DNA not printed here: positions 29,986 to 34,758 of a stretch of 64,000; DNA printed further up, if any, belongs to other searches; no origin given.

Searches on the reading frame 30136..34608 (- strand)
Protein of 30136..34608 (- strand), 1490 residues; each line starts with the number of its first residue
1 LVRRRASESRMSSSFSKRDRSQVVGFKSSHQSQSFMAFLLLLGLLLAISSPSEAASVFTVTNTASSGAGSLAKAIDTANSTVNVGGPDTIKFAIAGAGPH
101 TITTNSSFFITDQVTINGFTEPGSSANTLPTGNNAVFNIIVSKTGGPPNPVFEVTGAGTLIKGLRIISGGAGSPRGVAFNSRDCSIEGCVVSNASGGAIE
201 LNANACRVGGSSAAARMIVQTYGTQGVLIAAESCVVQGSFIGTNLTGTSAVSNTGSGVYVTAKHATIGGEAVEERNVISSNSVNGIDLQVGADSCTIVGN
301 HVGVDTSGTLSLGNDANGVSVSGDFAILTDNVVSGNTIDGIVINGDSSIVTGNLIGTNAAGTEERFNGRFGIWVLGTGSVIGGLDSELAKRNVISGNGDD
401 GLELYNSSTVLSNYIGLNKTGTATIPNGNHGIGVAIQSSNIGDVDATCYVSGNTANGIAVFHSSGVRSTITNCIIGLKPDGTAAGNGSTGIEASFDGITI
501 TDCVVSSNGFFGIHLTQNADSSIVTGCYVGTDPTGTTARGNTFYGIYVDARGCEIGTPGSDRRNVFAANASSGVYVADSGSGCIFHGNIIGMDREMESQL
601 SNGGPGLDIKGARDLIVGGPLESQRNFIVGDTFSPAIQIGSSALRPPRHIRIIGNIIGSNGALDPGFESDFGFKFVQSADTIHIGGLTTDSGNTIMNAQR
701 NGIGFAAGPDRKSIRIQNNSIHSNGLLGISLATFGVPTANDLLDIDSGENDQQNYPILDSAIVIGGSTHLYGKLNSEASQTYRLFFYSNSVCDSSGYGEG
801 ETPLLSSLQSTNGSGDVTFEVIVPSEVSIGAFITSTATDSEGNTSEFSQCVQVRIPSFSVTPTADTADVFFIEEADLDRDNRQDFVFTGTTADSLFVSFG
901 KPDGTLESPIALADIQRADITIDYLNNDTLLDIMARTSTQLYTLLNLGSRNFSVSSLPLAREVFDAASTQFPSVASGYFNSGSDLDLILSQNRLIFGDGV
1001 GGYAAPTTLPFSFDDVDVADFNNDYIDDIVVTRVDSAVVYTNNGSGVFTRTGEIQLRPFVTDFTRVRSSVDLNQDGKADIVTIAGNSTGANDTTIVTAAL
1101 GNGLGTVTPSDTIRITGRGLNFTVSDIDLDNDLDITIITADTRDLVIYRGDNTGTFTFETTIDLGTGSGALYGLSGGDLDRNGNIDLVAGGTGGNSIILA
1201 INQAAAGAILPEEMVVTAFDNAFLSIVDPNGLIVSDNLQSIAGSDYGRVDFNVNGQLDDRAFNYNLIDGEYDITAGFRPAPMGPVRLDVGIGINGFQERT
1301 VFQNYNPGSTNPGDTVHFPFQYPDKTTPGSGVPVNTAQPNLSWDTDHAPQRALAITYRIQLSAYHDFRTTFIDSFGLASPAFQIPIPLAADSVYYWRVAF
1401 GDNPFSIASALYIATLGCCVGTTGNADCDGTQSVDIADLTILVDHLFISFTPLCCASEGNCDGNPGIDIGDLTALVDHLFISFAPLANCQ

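Call 12: search_protein_families(library=pfam, proteins=[window:30136-34608:-], max_evalue=0.00001)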
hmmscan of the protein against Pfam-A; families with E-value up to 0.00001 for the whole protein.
window:30136-34608:- (1490 aa): 2 families
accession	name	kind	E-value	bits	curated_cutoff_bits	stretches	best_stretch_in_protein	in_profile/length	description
PF13517.12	FG-GAP_3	-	2.1e-19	70.3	26.9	2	1020-1081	1-60/61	FG-GAP-like repeat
PF13229.12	Beta_helix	-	7.4e-14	52.1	25.9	0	448-590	16-134/158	Right handed beta helix region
